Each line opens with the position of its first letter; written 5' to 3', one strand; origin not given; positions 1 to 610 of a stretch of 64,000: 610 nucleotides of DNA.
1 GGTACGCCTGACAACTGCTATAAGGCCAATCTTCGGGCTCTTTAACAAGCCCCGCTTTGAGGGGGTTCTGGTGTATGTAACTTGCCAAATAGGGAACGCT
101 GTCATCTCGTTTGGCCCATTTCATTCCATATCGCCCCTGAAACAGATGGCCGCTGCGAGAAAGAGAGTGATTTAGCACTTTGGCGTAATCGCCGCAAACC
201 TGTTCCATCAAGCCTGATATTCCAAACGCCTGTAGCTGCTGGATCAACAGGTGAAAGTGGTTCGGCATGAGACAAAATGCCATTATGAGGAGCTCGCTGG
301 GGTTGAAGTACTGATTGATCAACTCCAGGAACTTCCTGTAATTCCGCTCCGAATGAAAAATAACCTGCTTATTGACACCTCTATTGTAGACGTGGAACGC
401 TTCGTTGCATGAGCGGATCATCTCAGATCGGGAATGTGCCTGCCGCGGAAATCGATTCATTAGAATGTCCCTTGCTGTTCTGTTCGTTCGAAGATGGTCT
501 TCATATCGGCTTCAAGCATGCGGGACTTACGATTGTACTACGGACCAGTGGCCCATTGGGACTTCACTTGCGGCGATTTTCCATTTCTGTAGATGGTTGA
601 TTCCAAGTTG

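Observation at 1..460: RAYT/IS200-family Y1 transposase at the window edge, missed by the ORF track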

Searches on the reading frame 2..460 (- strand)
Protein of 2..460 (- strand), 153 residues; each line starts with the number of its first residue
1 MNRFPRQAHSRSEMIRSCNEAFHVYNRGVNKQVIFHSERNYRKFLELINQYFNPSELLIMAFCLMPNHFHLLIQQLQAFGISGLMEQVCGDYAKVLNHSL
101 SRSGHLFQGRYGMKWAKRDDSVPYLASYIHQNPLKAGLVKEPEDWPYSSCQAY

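Call 6: search_protein_families(library=pfam, proteins=[window:2-460:-], max_evalue=1)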
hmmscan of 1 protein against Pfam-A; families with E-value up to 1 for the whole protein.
window:2-460:- (153 aa): 3 families
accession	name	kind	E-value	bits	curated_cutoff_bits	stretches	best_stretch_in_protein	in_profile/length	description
PF01797.21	Y1_Tnp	-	2.3e-11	44.3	23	1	23-132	8-121/121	Transposase IS200 like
PF21070.2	IcmF_helical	-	0.16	12.6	24.1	1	106-132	21-47/106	Type VI secretion protein IcmF helical domain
PF09106.17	SelB-wing_2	-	0.17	12.5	22.3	0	124-141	3-20/57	Elongation factor SelB, winged helix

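Call 7: search_protein_families(library=ncbifam, proteins=[window:2-460:-], max_evalue=1)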
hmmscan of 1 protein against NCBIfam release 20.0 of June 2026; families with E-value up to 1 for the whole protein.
window:2-460:- (153 aa): 3 families
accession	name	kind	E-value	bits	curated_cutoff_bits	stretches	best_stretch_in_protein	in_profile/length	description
NF047646.1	REP_Tyr_transpos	equivalog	1.1e-19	70.8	80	1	29-148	19-146/146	REP-associated tyrosine transposase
NF033573.1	transpos_IS200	equivalog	0.06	13.6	55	1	41-103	31-93/126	IS200/IS605 family transposase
NF008701.0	PRK11713.5-5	equivalog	0.11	11.9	215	1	13-84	25-95/228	16S rRNA (uracil(1498)-N(3))-methyltransferase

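Call 8: search_solved_structures(query=window:2-460:-, max_evalue=1, show_alignments=3)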
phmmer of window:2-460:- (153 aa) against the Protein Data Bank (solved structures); distinct sequences matched with E-value up to 1: 1.
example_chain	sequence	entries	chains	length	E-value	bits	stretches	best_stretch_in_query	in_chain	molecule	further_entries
4er8_A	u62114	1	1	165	0.0071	19.9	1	59-149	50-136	TnpArep for protein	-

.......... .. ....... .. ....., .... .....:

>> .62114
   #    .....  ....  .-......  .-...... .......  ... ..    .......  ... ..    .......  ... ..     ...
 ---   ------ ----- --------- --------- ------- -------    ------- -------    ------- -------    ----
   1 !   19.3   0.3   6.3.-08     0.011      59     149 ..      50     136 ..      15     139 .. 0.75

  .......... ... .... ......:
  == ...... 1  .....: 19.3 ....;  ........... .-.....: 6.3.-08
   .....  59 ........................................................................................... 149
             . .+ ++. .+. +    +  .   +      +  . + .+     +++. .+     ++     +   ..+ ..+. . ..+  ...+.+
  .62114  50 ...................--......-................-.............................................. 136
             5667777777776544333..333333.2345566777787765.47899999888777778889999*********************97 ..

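Call 10: find_homologous_proteins(query=window:2-460:-)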
Query window:2-460:- (153 aa): 1245 proteins with E <= 0.001 among 1251 candidates; the best 120 are listed.
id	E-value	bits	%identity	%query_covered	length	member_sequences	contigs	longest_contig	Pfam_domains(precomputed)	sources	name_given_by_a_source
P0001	5.1e-101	353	100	100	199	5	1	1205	PF01797.22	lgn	-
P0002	1.5e-61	225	65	100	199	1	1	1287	PF01797.22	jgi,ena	-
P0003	2.0e-59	218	63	100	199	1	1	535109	PF01797.22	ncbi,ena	-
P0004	2.7e-58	215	61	100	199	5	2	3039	PF01797.22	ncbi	-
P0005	3.5e-58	214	61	100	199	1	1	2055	PF01797.22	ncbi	-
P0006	8.7e-57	210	59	100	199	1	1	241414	PF01797.22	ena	-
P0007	3.0e-56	208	64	92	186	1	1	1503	PF01797.22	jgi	jgi:REP element-mobilizing transposase RayT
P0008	4.3e-48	181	54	94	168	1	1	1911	PF01797.22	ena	-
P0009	6.7e-47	178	53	94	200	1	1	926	PF01797.22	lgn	-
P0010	4.5e-44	168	53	94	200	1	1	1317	PF01797.22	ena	-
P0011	3.8e-41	159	51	94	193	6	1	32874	PF01797.22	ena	-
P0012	1.8e-39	153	48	94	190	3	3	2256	PF01797.22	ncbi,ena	-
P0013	2.6e-38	150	48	93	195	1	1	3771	PF01797.22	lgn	-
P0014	9.6e-37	145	50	93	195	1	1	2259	PF01797.22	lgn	-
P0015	1.4e-36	144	54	82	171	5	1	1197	PF01797.22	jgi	-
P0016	3.4e-35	140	43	94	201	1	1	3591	PF01797.22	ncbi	-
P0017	4.2e-35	139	46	93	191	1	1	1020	PF01797.22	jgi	jgi:REP element-mobilizing transposase RayT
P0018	8.8e-35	138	47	92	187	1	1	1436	PF01797.22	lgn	-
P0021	4.5e-33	133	44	95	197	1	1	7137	PF01797.22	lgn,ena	-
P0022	5.6e-32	129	42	87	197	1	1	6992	PF01797.22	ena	-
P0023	1.3e-31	128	40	93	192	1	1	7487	PF01797.22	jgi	-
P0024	1.3e-31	128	43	93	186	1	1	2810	PF01797.22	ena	-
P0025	3.2e-31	127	43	93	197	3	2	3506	PF01797.22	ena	-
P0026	5.6e-31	126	42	95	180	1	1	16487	PF01797.22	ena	-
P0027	1.7e-30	124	44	86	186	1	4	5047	PF01797.22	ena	-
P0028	2.0e-30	124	41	92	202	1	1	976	PF01797.22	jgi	jgi:putative transposase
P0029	2.6e-30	124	47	88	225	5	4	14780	PF01797.22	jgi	-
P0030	3.1e-30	123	41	97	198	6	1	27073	PF01797.22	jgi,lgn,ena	-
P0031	4.7e-30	123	39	94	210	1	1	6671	PF01797.22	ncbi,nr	ncbi:MAG: transposase [Bacteroidetes bacterium]|nr:transposase [Bacteroidota bacterium]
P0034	2.6e-29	121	47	94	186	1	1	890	PF01797.22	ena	-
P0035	2.9e-29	120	42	91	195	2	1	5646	PF01797.22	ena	-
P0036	3.7e-29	120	44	90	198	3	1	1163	PF01797.22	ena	-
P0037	1.1e-28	118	43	88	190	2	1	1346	PF01797.22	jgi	-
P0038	1.4e-28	118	44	86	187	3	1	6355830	PF01797.22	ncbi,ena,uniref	ncbi:transposase [Candidatus Leptofilum sp.]|uniref:transposase n=1 Tax=Candidatus Leptofilum sp. Ta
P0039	1.5e-28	118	43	92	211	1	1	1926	PF01797.22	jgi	jgi:REP element-mobilizing transposase RayT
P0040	2.0e-28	118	41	86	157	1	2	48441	PF01797.22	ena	-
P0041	2.3e-28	117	45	86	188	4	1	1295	PF01797.22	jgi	jgi:REP element-mobilizing transposase RayT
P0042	2.9e-28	117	44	93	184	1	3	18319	PF01797.22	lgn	-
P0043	3.0e-28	117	43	89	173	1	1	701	PF01797.22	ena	-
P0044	4.0e-28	117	46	88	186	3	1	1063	PF01797.22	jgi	jgi:putative transposase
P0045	5.4e-28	116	44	86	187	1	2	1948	PF01797.22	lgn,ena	-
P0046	6.0e-28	116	44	84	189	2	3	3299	PF01797.22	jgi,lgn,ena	-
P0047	6.4e-28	116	43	94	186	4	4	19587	PF01797.22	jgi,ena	-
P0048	1.3e-27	115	47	86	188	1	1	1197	PF01797.22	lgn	-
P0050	1.8e-27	114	42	90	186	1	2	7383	PF01797.22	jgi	-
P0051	2.0e-27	114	42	86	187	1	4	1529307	PF01797.22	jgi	jgi:REP element-mobilizing transposase RayT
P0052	2.2e-27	114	46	86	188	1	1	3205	PF01797.22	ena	-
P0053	2.2e-27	114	42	86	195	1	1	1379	PF01797.22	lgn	-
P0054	2.3e-27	114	44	89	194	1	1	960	PF01797.22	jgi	jgi:putative transposase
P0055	2.8e-27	114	43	86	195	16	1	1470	PF01797.22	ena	-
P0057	3.9e-27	113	41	88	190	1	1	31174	PF01797.22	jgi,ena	-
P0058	5.4e-27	113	42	86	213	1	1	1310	PF01797.22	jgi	jgi:REP-associated tyrosine transposase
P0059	7.9e-27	112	45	89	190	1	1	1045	PF01797.22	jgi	jgi:putative transposase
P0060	8.7e-27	112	43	84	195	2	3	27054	PF01797.22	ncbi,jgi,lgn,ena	-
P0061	1.0e-26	112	43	86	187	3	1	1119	PF01797.22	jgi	jgi:putative transposase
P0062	1.1e-26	112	36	88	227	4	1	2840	PF01797.22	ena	-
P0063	1.1e-26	112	39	89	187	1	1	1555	PF01797.22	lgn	-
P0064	1.3e-26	112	43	89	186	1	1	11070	PF01797.22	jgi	-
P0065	1.6e-26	111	43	89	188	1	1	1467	PF01797.22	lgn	-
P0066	2.1e-26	111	41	88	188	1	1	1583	PF01797.22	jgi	jgi:putative transposase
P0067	2.1e-26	111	39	97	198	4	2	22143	PF01797.22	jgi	jgi:putative transposase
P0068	2.4e-26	111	45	86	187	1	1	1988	PF01797.22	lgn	-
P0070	3.2e-26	110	42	86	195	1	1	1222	PF01797.22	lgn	-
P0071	3.6e-26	110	36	91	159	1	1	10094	PF01797.22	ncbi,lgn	-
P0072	3.9e-26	110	41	84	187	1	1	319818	PF01797.22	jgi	jgi:putative transposase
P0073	4.6e-26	110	43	86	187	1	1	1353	PF01797.22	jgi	jgi:putative transposase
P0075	7.3e-26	109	41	86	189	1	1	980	PF01797.22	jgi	jgi:REP element-mobilizing transposase RayT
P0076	1.1e-25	109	43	94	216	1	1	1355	PF01797.22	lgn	-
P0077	1.3e-25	109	44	86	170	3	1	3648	PF01797.22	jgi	jgi:REP element-mobilizing transposase RayT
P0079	1.5e-25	108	41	87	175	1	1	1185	PF01797.22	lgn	-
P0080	1.8e-25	108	40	86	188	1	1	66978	PF01797.22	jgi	jgi:REP element-mobilizing transposase RayT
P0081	1.9e-25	108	39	91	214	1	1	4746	PF01797.22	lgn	-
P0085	2.8e-25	107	44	88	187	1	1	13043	PF01797.22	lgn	-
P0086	2.8e-25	107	40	89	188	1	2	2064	PF01797.22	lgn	-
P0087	2.9e-25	107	42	86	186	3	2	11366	PF01797.22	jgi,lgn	-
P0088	2.9e-25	107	41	89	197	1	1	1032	PF01797.22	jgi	jgi:putative transposase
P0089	3.1e-25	107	42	86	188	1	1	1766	PF01797.22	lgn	-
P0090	3.8e-25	107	42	86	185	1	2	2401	PF01797.22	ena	-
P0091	4.3e-25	107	43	88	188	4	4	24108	PF01797.22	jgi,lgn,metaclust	metaclust:\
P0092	4.7e-25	107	43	92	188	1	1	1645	PF01797.22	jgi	jgi:putative transposase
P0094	7.4e-25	106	41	84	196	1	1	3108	PF01797.22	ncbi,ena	-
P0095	7.9e-25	106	43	86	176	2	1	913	PF01797.22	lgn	-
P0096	7.9e-25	106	42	89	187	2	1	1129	PF01797.22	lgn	-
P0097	8.9e-25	106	41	88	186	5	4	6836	PF01797.22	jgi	-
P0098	1.1e-24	105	40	88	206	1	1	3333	PF01797.22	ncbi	ncbi:MAG: transposase [Cyclobacteriaceae bacterium]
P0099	1.1e-24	105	40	88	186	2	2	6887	PF01797.22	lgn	-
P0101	1.4e-24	105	43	88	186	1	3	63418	PF01797.22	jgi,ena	-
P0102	1.5e-24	105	42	85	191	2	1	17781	PF01797.22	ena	-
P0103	1.5e-24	105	34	89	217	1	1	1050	PF01797.22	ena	-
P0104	1.6e-24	105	41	85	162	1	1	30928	PF01797.22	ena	-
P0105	1.7e-24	105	39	84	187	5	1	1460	PF01797.22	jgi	jgi:putative transposase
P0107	2.0e-24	105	41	93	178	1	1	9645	PF01797.22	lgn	-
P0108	2.0e-24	105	41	92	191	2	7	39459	PF01797.22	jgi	-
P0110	2.3e-24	104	44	86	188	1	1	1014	PF01797.22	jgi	jgi:putative transposase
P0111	2.4e-24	104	38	86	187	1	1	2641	PF01797.22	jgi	jgi:putative transposase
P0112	2.6e-24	104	41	93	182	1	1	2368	PF01797.22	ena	-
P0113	2.7e-24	104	36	88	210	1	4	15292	PF01797.22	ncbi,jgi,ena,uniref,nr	ncbi:MAG: hypothetical protein COV33_01065 [Candidatus Zambryskibacteria bacterium CG10_big_fil_rev_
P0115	3.3e-24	104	44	86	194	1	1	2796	PF01797.22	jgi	jgi:putative transposase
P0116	3.3e-24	104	44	86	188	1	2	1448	PF01797.22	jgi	jgi:putative transposase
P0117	3.7e-24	104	39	90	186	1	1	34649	PF01797.22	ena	-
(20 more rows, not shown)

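Call 13: find_encoding_contigs(protein=P0001, flank=10000)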
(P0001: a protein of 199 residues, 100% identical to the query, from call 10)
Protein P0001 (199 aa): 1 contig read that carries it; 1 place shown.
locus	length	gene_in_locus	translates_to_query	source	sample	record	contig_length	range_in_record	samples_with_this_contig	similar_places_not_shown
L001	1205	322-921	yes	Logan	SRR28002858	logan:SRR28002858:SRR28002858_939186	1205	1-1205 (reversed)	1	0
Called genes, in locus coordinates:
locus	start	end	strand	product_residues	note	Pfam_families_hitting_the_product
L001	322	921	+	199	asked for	PF01797:Y1_Tnp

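Call 19: find_encoding_contigs(protein=P0003, flank=6000, max_places=3)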
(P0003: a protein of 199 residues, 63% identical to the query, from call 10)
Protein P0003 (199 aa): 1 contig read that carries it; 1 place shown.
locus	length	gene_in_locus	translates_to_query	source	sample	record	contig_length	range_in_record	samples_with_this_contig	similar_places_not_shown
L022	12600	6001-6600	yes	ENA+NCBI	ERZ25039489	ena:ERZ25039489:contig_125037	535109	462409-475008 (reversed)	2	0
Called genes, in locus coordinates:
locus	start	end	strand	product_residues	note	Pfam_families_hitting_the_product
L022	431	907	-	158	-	PF04173:DoxD (faint), PF07681:DoxX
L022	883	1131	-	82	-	-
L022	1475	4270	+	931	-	PF13810:DUF4185, PF18962:Por_Secre_tail (weak)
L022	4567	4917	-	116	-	PF12675:DUF3795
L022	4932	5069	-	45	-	-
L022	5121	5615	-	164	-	PF06445:GyrI-like, PF14526:Cass2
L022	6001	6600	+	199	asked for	PF01797:Y1_Tnp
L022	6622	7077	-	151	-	PF00903:Glyoxalase, PF13669:Glyoxalase_4 (faint), PF18029:Glyoxalase_6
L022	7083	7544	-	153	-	PF14534:DUF4440, PF12680:SnoaL_2 (weak)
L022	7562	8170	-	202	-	-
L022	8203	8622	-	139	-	PF12663:DUF3788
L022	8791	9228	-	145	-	-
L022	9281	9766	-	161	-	PF03013:Pyr_excise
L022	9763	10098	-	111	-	PF12867:DinB_2 (weak)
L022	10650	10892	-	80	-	-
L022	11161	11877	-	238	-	PF01791:DeoC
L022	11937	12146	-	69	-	-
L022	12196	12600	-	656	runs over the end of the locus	PF01145:Band_7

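Call 20: find_encoding_contigs(protein=P0006, flank=6000, max_places=3)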
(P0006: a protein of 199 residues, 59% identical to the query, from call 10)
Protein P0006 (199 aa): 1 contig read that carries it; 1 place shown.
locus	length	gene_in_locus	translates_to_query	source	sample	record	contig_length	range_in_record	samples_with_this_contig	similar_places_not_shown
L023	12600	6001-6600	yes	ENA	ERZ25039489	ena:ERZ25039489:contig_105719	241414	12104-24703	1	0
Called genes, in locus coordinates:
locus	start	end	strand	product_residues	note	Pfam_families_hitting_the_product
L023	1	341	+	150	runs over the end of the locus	-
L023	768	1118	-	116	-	PF07681:DoxX, PF04173:DoxD (weak)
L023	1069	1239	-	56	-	-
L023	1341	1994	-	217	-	PF00775:Dioxygenase_C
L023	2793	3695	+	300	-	PF13810:DUF4185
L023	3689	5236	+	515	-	PF18962:Por_Secre_tail (faint)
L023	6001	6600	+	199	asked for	PF01797:Y1_Tnp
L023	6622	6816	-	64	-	PF00903:Glyoxalase (weak)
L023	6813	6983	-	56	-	-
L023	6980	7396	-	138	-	-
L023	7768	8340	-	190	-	-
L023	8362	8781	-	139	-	PF12663:DUF3788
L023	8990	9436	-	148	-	-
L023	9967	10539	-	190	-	PF12867:DinB_2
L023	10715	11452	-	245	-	PF13489:Methyltransf_23, PF08241:Methyltransf_11, PF13649:Methyltransf_25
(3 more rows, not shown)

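Call 24: search_protein_families(library=ncbifam, proteins=[P0001, P0002, P0003, P0004, P0005, P0006], max_evalue=0.01)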
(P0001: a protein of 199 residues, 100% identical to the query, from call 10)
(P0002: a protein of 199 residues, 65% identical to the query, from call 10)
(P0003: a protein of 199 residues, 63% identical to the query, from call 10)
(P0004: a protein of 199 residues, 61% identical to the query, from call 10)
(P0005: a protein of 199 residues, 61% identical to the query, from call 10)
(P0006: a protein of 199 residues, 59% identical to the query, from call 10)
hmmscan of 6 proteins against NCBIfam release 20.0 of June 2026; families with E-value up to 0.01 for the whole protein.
P0001 (199 aa): 1 family
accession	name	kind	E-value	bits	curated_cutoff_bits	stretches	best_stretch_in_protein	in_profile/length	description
NF047646.1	REP_Tyr_transpos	equivalog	2.4e-19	69.7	80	1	29-148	19-146/146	REP-associated tyrosine transposase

P0002 (199 aa): 1 family
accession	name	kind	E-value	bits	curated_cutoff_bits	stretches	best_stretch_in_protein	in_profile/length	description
NF047646.1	REP_Tyr_transpos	equivalog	1.5e-18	67.1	80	1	17-148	7-146/146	REP-associated tyrosine transposase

P0003 (199 aa): 1 family
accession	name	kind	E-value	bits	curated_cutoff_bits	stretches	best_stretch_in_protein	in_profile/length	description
NF047646.1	REP_Tyr_transpos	equivalog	1.5e-17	63.8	80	1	15-148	5-146/146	REP-associated tyrosine transposase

P0004 (199 aa): 1 family
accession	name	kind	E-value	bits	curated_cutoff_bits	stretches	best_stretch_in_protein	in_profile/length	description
NF047646.1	REP_Tyr_transpos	equivalog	3.7e-19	69.1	80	1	16-148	6-146/146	REP-associated tyrosine transposase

P0005 (199 aa): 1 family
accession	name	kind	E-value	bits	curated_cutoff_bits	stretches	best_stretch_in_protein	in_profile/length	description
NF047646.1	REP_Tyr_transpos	equivalog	2.6e-18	66.3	80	1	16-148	6-146/146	REP-associated tyrosine transposase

P0006 (199 aa): 1 family
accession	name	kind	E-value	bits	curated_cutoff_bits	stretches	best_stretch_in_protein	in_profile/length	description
NF047646.1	REP_Tyr_transpos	equivalog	3.6e-18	65.8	80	1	16-148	6-146/146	REP-associated tyrosine transposase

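Call 37: find_encoding_contigs(protein=P0004, flank=5000, max_places=3)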
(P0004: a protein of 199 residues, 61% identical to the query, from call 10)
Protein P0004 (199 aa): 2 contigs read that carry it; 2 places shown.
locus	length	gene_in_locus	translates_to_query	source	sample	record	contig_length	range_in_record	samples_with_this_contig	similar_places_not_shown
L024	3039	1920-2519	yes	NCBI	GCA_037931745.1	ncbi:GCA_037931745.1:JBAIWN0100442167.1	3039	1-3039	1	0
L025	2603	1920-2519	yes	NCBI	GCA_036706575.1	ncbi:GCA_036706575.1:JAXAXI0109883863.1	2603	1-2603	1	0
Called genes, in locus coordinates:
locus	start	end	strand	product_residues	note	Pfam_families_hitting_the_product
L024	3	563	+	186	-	?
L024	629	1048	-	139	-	PF12680:SnoaL_2, PF14534:DUF4440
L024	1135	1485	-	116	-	PF12675:DUF3795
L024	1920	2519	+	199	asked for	PF01797:Y1_Tnp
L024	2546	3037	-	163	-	?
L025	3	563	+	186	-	?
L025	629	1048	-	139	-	PF12680:SnoaL_2, PF14534:DUF4440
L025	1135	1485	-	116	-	PF12675:DUF3795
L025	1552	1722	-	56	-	-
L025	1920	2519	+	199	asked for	PF01797:Y1_Tnp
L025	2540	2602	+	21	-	?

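Call 38: find_encoding_contigs(protein=P0005, flank=5000, max_places=3)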
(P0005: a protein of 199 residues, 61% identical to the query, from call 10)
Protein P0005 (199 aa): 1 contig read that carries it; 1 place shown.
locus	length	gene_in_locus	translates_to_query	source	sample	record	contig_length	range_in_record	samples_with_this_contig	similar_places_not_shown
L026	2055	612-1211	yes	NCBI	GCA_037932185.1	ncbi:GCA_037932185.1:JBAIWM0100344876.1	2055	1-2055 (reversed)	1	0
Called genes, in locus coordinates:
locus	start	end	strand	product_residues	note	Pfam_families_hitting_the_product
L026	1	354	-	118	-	?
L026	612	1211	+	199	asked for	PF01797:Y1_Tnp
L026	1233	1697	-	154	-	PF00903:Glyoxalase, PF13669:Glyoxalase_4 (weak), PF18029:Glyoxalase_6 (weak)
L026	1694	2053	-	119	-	?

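Call 39: find_encoding_contigs(protein=P0002, flank=5000, max_places=3)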
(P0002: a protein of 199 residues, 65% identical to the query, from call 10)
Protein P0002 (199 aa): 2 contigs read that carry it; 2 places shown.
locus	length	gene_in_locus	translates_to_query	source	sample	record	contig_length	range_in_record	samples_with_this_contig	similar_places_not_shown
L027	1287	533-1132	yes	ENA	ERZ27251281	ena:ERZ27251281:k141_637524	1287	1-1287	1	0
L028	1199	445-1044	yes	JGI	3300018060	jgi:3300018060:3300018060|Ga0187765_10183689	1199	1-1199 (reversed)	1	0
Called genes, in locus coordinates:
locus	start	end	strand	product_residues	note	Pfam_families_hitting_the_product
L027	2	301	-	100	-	?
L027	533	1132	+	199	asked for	PF01797:Y1_Tnp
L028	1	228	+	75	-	?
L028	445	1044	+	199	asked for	PF01797:Y1_Tnp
